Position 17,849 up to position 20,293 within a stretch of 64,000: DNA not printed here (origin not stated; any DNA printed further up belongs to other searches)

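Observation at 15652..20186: Tandem pair of ~715-aa secreted proteins with a disordered basic N-terminal region and a Cys-rich C-terminal domain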

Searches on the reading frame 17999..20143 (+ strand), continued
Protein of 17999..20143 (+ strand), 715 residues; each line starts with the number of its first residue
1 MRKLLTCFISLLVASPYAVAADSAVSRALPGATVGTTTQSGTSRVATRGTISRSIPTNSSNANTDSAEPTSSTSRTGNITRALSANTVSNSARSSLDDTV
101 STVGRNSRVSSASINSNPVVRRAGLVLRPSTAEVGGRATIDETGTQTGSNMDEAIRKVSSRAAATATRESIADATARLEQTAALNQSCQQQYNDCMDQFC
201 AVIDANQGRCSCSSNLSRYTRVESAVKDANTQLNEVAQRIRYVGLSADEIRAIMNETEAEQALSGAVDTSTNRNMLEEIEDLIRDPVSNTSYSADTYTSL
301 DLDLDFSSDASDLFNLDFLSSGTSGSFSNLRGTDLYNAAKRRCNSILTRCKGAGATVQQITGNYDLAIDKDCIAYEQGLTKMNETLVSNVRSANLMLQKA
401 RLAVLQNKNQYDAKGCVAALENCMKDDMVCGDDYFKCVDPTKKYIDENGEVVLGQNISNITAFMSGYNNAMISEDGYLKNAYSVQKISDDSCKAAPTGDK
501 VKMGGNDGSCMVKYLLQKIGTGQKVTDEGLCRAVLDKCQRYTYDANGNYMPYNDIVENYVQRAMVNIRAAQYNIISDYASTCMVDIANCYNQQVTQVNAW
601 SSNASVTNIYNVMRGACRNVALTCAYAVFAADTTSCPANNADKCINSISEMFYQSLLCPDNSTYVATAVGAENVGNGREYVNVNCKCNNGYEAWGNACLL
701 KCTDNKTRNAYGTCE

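Call 45: find_encoding_contigs(protein=P0276, flank=10000, max_places=2)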
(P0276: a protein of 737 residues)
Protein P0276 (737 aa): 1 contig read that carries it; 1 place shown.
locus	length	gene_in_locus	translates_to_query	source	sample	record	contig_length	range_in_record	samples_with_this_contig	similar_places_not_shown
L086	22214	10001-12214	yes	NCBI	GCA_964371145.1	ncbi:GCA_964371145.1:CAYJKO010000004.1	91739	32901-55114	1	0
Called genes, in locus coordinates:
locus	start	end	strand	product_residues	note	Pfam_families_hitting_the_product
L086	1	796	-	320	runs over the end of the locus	PF00765:Autoind_synth (weak), PF13444:Acetyltransf_5, PF21926:FeeM (weak)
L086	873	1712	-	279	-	-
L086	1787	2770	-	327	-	PF13406:SLT_2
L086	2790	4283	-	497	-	PF17251:Pom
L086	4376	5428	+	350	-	PF04055:Radical_SAM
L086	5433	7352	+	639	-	PF19310:TOP_N, PF01432:Peptidase_M3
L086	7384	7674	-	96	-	PF00216:Bac_DNA_binding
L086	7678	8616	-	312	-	PF00195:Chal_sti_synt_N (weak), PF00108:Thiolase_N, PF08545:ACP_syn_III, PF08541:ACP_syn_III_C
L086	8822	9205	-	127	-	-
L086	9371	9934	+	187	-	-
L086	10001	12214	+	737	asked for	-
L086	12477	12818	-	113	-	-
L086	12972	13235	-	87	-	-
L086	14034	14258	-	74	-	-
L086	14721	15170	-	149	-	PF02381:MraZ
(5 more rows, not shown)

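Call 48: fold_search(model_id=the predicted structure, library=pdb)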
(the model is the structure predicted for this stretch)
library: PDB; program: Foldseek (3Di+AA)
matches with E <= 10: 33; with E <= 0.001: 0
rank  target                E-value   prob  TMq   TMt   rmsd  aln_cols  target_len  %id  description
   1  9cxh_A                1.5e+00  0.04  0.08  0.07  27.4       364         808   11  Structure of PDE6C in complex with the rod inhibitory p gamma subunit in the presence of cGMP (released 2024-12-18)
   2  9cxj_A                2.1e+00  0.03  0.08  0.09  27.2       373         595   11  Structure of PDE6C in complex with the rod inhibitory p gamma subunit with disordered GafA region (released 2024-12-18)
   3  6oyz_B                2.6e+00  0.04  0.09  0.15  21.1       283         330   11  Crystal structure of MraY bound to capuramycin (released 2019-07-10)
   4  9cxg_B                2.8e+00  0.02  0.07  0.07  27.3       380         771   11  Structure of PDE6C in complex with inhibitory cone p gamma in the presence of cGMP (released 2024-12-18)
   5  1sig                  3.4e+00  0.03  0.08  0.14  24.5       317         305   11  CRYSTAL STRUCTURE OF A SIGMA70 SUBUNIT FRAGMENT FROM ESCHERICHIA COLI RNA POLYMERASE (released 1997-05-15)
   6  7jtk_C                3.4e+00  0.03  0.07  0.10  33.6       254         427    9  Radial spoke 1 isolated from Chlamydomonas reinhardtii (released 2020-12-16)
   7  7rtv_A                3.5e+00  0.02  0.07  0.11  38.6       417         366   12  Cryo-EM structure of monomeric TTYH2 (released 2021-09-22)
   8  5cth_C                4.1e+00  0.06  0.08  0.22  15.6       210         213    6  The 3.7 A resolution structure of a eukaryotic SWEET transporter (released 2015-10-28)
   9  5yix_A                4.1e+00  0.03  0.07  0.13  16.2       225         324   13  Caulobacter crescentus GcrA sigma-interacting domain (SID) in complex with domain 2 of sigma 70 (released 2018-03-21)
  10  8auc_A                4.3e+00  0.03  0.09  0.12  40.5       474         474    9  Structure of peptidoglycan hydrolase Cg1735 from Corynebacterium glutamicum, trigonal crystal form (released 2023-01-18)
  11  8glv_Me               4.7e+00  0.02  0.10  0.03  58.1       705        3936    9  96-nm repeat unit of doublet microtubules from Chlamydomonas reinhardtii flagella (released 2023-05-31)
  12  5ctg_A                5.0e+00  0.04  0.09  0.22  16.7       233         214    9  The 3.1 A resolution structure of a eukaryotic SWEET transporter (released 2015-10-28)
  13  9cxi_A                5.0e+00  0.02  0.08  0.07  27.2       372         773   11  Structure of PDE6C in complex with the rod inhibitory p gamma subunit in the absence of added cGMP (released 2024-12-18)
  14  6wpw_R                5.2e+00  0.02  0.07  0.11  24.4       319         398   10  GCGR-Gs signaling complex bound to a designed glucagon derivative (released 2020-08-12)
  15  2oex_A                5.5e+00  0.01  0.05  0.10  36.6       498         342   12  Structure of ALIX/AIP1 V Domain (released 2007-03-27)
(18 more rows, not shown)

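Call 63: search_protein_families(library=pfam, alignment_id=A3, max_evalue=0.001)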
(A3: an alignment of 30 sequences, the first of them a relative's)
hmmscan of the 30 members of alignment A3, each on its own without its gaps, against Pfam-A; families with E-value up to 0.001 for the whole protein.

A. member 1, P0280 (2338 aa): 0 families

B. families by the number of members that match (of 30 scanned): 2 families
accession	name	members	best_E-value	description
PF09479.16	Flg_new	7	6.9e-41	Listeria-Bacteroides repeat domain (List_Bact_rpt)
PF07699.19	Ephrin_rec_like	2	2.2e-06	Tyrosine-protein kinase ephrin type A/B receptor-like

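Call 78: search_protein_families(library=phrogs, proteins=[window:17999-20143:+], max_evalue=0.01)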
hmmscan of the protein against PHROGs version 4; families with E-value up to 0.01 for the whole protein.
window:17999-20143:+ (715 aa): 0 families
